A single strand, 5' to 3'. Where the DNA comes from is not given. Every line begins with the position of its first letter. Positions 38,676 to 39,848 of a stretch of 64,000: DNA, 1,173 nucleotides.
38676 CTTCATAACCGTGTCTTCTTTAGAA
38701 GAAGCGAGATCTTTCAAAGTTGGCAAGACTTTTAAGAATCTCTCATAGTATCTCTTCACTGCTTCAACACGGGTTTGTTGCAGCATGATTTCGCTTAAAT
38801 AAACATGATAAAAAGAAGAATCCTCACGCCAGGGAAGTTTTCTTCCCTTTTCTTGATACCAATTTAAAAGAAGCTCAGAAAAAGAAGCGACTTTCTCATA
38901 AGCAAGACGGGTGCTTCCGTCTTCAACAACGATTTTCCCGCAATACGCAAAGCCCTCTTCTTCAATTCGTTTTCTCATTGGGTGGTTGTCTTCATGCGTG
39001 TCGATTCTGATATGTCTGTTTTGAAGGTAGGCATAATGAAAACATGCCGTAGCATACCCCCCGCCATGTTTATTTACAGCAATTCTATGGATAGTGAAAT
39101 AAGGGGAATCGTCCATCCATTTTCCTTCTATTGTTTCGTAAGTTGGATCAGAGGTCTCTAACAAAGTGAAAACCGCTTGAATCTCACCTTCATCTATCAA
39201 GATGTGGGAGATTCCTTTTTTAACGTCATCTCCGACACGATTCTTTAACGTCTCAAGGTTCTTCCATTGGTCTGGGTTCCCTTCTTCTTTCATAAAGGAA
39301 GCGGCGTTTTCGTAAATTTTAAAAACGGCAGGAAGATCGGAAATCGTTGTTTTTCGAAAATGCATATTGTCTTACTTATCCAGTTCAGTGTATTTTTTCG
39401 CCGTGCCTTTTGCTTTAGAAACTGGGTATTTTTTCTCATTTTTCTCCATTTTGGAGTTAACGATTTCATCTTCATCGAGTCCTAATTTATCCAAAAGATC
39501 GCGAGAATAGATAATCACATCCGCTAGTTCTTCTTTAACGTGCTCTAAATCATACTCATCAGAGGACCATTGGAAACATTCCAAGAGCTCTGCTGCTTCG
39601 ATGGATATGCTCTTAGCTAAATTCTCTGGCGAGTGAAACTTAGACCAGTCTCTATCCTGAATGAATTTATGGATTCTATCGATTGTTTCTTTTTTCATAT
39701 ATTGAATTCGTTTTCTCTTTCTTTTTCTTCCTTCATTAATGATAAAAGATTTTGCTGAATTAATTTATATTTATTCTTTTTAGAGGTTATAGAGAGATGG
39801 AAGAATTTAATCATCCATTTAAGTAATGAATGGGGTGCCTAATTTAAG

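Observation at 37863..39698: GNAT acetyltransferase fused in-frame to MutY, co-transcribed with a MazG-like NTP pyrophosphatase (nucleotide-pool sanitation cluster)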

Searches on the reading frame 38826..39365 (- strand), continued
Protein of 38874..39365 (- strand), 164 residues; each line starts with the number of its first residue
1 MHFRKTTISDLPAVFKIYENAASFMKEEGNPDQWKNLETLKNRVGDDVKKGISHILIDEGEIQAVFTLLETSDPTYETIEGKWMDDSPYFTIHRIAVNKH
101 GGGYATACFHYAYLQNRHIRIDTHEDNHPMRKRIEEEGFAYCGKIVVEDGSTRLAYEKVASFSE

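Call 60: search_protein_families(library=ncbifam, proteins=[window:38886-39365:-, P0152, P0155, P0144, P0223, P0217, P0194], max_evalue=0.01)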
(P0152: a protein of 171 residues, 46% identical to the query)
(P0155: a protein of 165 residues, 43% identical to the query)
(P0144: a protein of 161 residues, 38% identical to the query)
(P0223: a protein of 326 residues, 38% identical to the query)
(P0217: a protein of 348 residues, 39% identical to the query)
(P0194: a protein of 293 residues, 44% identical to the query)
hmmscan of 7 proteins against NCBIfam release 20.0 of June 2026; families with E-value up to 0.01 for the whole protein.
window:38886-39365:- (160 aa): 0 families

P0152 (171 aa): 0 families

P0155 (165 aa): 0 families

P0144 (161 aa): 0 families

P0223 (326 aa): 5 families
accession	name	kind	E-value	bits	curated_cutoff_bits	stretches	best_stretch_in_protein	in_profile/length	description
TIGR00589.1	ogt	superfamily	1.1e-31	108.7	46.4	1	86-165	1-80/80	methylated-DNA--[protein]-cysteine S-methyltransferase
NF007626.0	PRK10286.1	equivalog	3.2e-30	105.5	192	1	65-167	65-168/171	methylated-DNA--[protein]-cysteine S-methyltransferase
NF011964.0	PRK15435.1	equivalog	1.2e-25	90.3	345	1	60-165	243-348/354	bifunctional DNA-binding transcriptional regulator/O6-methylguanine-DNA methyltransferase Ada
NF041132.1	DNA_protcyst_Mta_Thcoc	equivalog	3.9e-11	43.1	250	1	86-166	91-169/169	methylated-DNA--protein-cysteine methyltransferase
NF003022.0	PRK03887.1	equivalog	6.1e-11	42.4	164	1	86-166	91-169/175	methylated-DNA--protein-cysteine methyltransferase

P0217 (348 aa): 9 families
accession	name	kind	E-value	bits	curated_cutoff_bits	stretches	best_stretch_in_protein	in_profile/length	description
NF007834.0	PRK10546.1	equivalog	3.9e-07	29.9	156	1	189-249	4-62/135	pyrimidine (deoxy)nucleoside triphosphate diphosphatase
NF001299.0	PRK00241.1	equivalog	4.5e-07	29.6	158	1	218-277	160-216/263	NAD(+) diphosphatase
NF006530.0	PRK08999.1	equivalog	5e-07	29.1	245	1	197-254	15-70/315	Nudix family hydrolase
TIGR00586.1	mutt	equivalog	6.8e-07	29.3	97.9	1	218-259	33-74/129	8-oxo-dGTP diphosphatase MutT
TIGR02705.1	nudix_YtkD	equivalog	2.1e-06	27.3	154.4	1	223-260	51-88/156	RNA deprotection pyrophosphohydrolase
NF008044.0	PRK10776.1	equivalog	3.1e-06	27.1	148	1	217-262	31-76/130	8-oxo-dGTP diphosphatase MutT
NF012016.0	PRK15472.1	equivalog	5e-06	26.3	95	1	195-248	10-62/141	nucleoside triphosphatase NudI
NF041652.1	Nud_hyd_Dein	equivalog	3.3e-05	24.2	200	1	202-257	27-83/152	Nudix hydrolase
NF006961.0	PRK09438.1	equivalog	0.00056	19.4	103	1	216-248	31-63/151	dihydroneopterin triphosphate diphosphatase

P0194 (293 aa): 14 families
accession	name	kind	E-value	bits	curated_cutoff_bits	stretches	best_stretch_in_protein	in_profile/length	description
NF006530.0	PRK08999.1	equivalog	4.9e-24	84.9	245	1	1-124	3-128/315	Nudix family hydrolase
TIGR00586.1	mutt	equivalog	5.2e-24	84.7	97.9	1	1-121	2-124/129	8-oxo-dGTP diphosphatase MutT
NF007834.0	PRK10546.1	equivalog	2.5e-21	75.9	156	1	1-121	1-122/135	pyrimidine (deoxy)nucleoside triphosphate diphosphatase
NF008044.0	PRK10776.1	equivalog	5.4e-20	71.6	148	1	1-124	1-126/130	8-oxo-dGTP diphosphatase MutT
NF001936.0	PRK00714.1-3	equivalog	4.1e-08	33.2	118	1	13-75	21-83/155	RNA pyrophosphohydrolase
TIGR02705.1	nudix_YtkD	equivalog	3.4e-07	29.9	154.4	1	31-61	47-77/156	RNA deprotection pyrophosphohydrolase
NF012016.0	PRK15472.1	equivalog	3.5e-07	30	95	1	2-65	2-67/141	nucleoside triphosphatase NudI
NF001299.0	PRK00241.1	equivalog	3.5e-07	30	158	1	11-117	142-244/263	NAD(+) diphosphatase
NF001937.0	PRK00714.1-4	equivalog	4.6e-06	26.3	139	1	7-71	12-74/161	RNA pyrophosphohydrolase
NF001938.0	PRK00714.1-5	equivalog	3.2e-05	23.3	116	1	8-75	18-93/172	RNA pyrophosphohydrolase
NF001935.0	PRK00714.1-2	equivalog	8.1e-05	22.2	259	1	11-61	16-63/183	RNA pyrophosphohydrolase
NF052459.1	OxoGTPPhMutT1Mycb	equivalog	0.00028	20.1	475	1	29-125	29-126/292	8-oxo-(d)GTP phosphatase MutT1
NF001934.0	PRK00714.1-1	equivalog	0.00088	18.7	241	1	22-61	26-63/176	RNA pyrophosphohydrolase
NF041652.1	Nud_hyd_Dein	equivalog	0.0057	16.9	200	1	27-85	41-99/152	Nudix hydrolase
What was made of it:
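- Tried and rejected: NCBIfam has no model for the GNAT family (call 60).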

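Call 77: predict_structure(alignment_id=A6)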
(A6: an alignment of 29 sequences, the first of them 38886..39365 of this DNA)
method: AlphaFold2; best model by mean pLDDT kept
length: 160 residues; sequences in the alignment: 29
mean_pLDDT: 93.4   pTM: 0.87
mean pLDDT of the five models: 93.4, 92.7, 92.3, 92.2, 91.8
residues with pLDDT >= 90: 121; 70-90: 39; 50-70: 0; < 50: 0
segments of 3 or more residues with pLDDT < 50: none
pLDDT, mean of each block of 10 residues (from residue 1): 98 96 87 83 96 97 97 90 96 92 93 97 91 96 93 95
secondary structure, 60 per line:
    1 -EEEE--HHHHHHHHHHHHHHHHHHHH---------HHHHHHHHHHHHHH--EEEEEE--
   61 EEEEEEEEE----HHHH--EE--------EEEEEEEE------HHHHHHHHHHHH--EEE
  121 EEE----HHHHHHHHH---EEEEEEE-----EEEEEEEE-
elements in order: E2-5 H8-27 H37-50 E53-58 E61-69 H74-77 E90-97 H104-115 E118-123 H128-136 E140-146 E152-159

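Call 80: fold_search(model_id=the predicted structure, library=pdb)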
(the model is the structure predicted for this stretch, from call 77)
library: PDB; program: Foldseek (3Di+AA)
matches with E <= 10: 813; with E <= 0.001: 364
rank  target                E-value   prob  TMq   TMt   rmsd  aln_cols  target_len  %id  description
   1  2pc1                  2.1e-13  1.00  0.87  0.81   2.3       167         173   28  Crystal structure of acetyltransferase GNAT family (NP_688560.1) from Streptococcus agalactiae 2603 at 1.28 A resolution (released 2007-04-24)
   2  8zt3_B                2.8e-09  1.00  0.73  0.71   4.0       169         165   18  N-acetyltransferase SbzI in the biosynthesis of altemicidin (released 2025-02-05)
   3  8zt4_A                3.9e-09  1.00  0.69  0.46   4.4       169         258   20  Complex structure of N-acetyltransferase SbzI and carrier protein SbzG in the biosynthesis of altemicidin (released 2025-02-05)
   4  8zt3_A                8.3e-09  1.00  0.74  0.72   3.9       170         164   19  N-acetyltransferase SbzI in the biosynthesis of altemicidin (released 2025-02-05)
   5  8zt3_D                9.4e-09  1.00  0.73  0.68   3.9       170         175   19  N-acetyltransferase SbzI in the biosynthesis of altemicidin (released 2025-02-05)
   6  8zt3_E                1.9e-08  1.00  0.70  0.68   4.3       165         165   16  N-acetyltransferase SbzI in the biosynthesis of altemicidin (released 2025-02-05)
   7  2fia_B                4.6e-08  1.00  0.77  0.77   4.0       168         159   18  The crystal structure of the acetyltransferase from Enterococcus faecalis (released 2006-02-14)
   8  2oh1_A                7.6e-08  1.00  0.71  0.65   4.1       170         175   19  Crystal structure of acetyltransferase GNAT family (YP_013287.1) from Listeria monocytogenes 4b F2365 at 1.46 A resolu (released 2007-02-13)
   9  8zt4_B                8.0e-08  1.00  0.68  0.48   4.6       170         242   20  Complex structure of N-acetyltransferase SbzI and carrier protein SbzG in the biosynthesis of altemicidin (released 2025-02-05)
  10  2fia_A                1.1e-07  1.00  0.75  0.76   4.3       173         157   17  The crystal structure of the acetyltransferase from Enterococcus faecalis (released 2006-02-14)
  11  2oh1_B                1.1e-07  1.00  0.71  0.67   4.1       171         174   18  Crystal structure of acetyltransferase GNAT family (YP_013287.1) from Listeria monocytogenes 4b F2365 at 1.46 A resolu (released 2007-02-13)
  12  3h4q                  1.4e-07  1.00  0.72  0.79   3.3       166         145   22  Crystal structure of putative acetyltransferase (NP_371943.1) from STAPHYLOCOCCUS AUREUS MU50 at 2.50 A resolution (released 2009-05-05)
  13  3bln                  1.8e-07  1.00  0.61  0.68   5.6       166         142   19  Crystal structure of acetyltransferase GNAT family (NP_981174.1) from Bacillus cereus ATCC 10987 at 1.31 A resolution (released 2007-12-18)
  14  8zt3_F                2.7e-07  1.00  0.68  0.70   4.3       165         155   19  N-acetyltransferase SbzI in the biosynthesis of altemicidin (released 2025-02-05)
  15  2oh1_C                3.2e-07  1.00  0.71  0.67   4.1       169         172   18  Crystal structure of acetyltransferase GNAT family (YP_013287.1) from Listeria monocytogenes 4b F2365 at 1.46 A resolu (released 2007-02-13)
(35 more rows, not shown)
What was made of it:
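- On GNAT (GCN5-related N-acetyltransferase) superfamily: Foldseek returns 364 PDB matches at E<=1e-3, and the 50 listed are all GNAT-type acyltransferases (call 80).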

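Call 81: find_related_loci(query=A6, collection=metagenome_contigs, flank=5000)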
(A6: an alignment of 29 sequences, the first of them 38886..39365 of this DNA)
Query A6 (160 aa) in metagenome_contigs; peptide patterns used: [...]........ (x = any residue, [..] = any of these).
600 stretches matched a pattern (row limit reached: there are more); 577 encode a relative of the query (tblastn E <= 1e-3); the best 80 are kept; 80 distinct loci.
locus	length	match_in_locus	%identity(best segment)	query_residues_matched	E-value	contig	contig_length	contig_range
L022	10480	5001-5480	99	1-160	2e-110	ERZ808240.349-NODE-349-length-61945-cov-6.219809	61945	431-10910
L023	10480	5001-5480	77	1-160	5e-86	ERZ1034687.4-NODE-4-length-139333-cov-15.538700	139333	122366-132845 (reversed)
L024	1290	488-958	45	3-159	3e-47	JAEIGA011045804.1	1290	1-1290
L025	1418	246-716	45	3-159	2e-46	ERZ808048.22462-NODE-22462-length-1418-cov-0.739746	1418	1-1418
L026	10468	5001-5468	42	1-158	3e-45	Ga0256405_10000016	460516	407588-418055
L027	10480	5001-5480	42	1-159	2e-44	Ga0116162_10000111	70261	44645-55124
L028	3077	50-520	45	3-159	1e-43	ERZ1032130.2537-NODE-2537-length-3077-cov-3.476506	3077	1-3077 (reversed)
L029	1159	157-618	44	5-158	1e-43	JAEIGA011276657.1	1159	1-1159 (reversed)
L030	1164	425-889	43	5-159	3e-43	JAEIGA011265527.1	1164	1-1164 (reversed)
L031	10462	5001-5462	42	4-157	3e-41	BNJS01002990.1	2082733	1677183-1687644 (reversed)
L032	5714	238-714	43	1-157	6e-41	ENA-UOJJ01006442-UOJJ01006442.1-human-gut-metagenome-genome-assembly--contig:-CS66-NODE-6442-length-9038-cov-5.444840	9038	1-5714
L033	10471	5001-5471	40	2-158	5e-41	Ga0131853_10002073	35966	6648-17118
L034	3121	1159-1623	40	3-157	4e-40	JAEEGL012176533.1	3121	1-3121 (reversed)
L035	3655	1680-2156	42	1-157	4e-40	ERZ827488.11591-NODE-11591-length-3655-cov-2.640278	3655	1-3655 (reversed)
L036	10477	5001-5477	42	1-157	4e-40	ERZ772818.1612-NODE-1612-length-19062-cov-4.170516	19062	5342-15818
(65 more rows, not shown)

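Call 85: search_protein_families(library=pfam, alignment_id=A7, max_evalue=0.0001)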
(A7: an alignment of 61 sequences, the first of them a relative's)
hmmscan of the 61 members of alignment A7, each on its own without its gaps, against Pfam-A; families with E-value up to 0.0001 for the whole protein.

A. member 1, L024:39-509:- (156 aa): 0 families

B. families by the number of members that match (of 61 scanned): 87 families (the first 25 are shown)
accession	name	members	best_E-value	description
PF01327.26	Pep_deformylase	4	1e-28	Polypeptide deformylase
PF06172.17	Cupin_5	2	3.8e-38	Cupin superfamily (DUF985)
PF00892.27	EamA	2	7.4e-32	EamA-like transporter family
PF07690.21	MFS_1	2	1.5e-30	Major Facilitator Superfamily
PF12822.12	ECF_trnsprt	2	1.6e-12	ECF transporter, substrate-specific component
PF20408.4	Abhydrolase_11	2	2.5e-10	Alpha/beta hydrolase domain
PF12146.15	Hydrolase_4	2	4.9e-10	Serine aminopeptidase, S33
PF00326.27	Peptidase_S9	2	1.4e-09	Prolyl oligopeptidase family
PF01738.24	DLH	2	2.1e-09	Dienelactone hydrolase family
PF20434.5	BD-FAE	2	1.3e-07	BD-FAE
PF12697.13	Abhydrolase_6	2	1.4e-07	Alpha/beta hydrolase family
PF07859.19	Abhydrolase_3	2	2e-05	alpha/beta hydrolase fold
PF04914.18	DltD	1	3e-120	DltD protein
PF07724.20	AAA_2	1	2.6e-74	AAA domain (Cdc48 subfamily)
PF04250.19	DUF429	1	3.6e-51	Protein of unknown function (DUF429)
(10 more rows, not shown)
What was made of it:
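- The top neighbour is peptide deformylase, in 4 cases (call 85).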

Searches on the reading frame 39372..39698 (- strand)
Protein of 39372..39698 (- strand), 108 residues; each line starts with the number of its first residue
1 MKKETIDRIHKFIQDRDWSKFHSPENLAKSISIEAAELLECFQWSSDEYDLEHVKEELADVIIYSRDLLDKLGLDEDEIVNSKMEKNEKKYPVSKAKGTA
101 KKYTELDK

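Call 3: search_protein_families(library=pfam, proteins=[window:39372-39698:-], max_evalue=0.01)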
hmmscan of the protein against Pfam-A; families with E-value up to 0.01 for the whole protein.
window:39372-39698:- (108 aa): 3 families
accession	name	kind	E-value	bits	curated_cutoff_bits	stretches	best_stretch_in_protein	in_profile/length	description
PF12643.12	MazG-like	-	1.1e-19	70.8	27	1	30-106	2-85/85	MazG-like family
PF03819.22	MazG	-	0.00052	20.7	22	1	23-92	2-71/74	MazG nucleotide pyrophosphohydrolase domain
PF08761.16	dUTPase_2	-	0.007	17.1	22.9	0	19-84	23-95/162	dUTPase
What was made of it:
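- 39372..39698 (-): MazG-like (DCTPP1/RS21-C6-type) all-alpha NTP pyrophosphatase, 108 aa. PF12643 scores 70.8 bits against a cutoff of 27 (call 3).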

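Call 4: search_protein_families(library=ncbifam, proteins=[window:39372-39698:-], max_evalue=0.01)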
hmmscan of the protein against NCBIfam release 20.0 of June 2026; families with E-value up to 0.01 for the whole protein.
window:39372-39698:- (108 aa): 0 families

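Call 68: search_solved_structures(query=window:39372-39698:-, max_evalue=0.01, show_alignments=1)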
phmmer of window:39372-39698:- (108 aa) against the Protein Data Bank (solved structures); distinct sequences matched with E-value up to 0.01: 8.
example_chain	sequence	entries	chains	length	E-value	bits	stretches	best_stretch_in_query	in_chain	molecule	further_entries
4qgp_A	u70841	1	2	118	6.7e-21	77.8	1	3-95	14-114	pyrophosphatase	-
2a3q_A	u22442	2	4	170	1.7e-17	66.8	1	4-107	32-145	hypothetical protein | Protein RS21-C6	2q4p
6sqw_A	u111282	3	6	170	1.7e-17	66.8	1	4-107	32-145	dCTP pyrophosphatase 1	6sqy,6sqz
7mu5_A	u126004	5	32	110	1.1e-11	48.2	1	4-92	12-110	dCTP pyrophosphatase 1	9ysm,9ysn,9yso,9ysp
2oie_A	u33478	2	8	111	6.1e-11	45.8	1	4-87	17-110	RS21-C6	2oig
4dk4_A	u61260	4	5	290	0.00077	23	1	13-66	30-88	Deoxyuridine triphosphatase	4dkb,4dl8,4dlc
4dk2_A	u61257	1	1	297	0.0008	22.9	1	13-66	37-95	Deoxyuridine triphosphatase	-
1ogk_A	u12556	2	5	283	0.0087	19.6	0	13-67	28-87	DEOXYURIDINE TRIPHOSPHATASE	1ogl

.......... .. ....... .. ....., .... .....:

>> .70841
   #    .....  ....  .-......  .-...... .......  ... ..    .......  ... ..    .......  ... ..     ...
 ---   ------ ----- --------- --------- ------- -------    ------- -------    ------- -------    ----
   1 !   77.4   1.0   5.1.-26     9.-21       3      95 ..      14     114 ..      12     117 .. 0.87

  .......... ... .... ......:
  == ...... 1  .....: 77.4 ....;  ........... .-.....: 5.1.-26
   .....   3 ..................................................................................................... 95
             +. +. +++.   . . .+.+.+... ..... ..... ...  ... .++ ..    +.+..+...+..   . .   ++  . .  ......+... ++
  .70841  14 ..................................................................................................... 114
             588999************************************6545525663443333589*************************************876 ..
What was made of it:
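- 39372..39698 (-): PDB 4qgp matches at 6.7e-21 and dCTP pyrophosphatase 1 (6sqw) at 1.7e-17 (call 68).
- On MazG-like / DCTPP1-type all-alpha NTP pyrophosphatase (upstream gene): PDB 4qgp matches at 6.7e-21 and DCTPP1 at 1.7e-17 (call 68).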
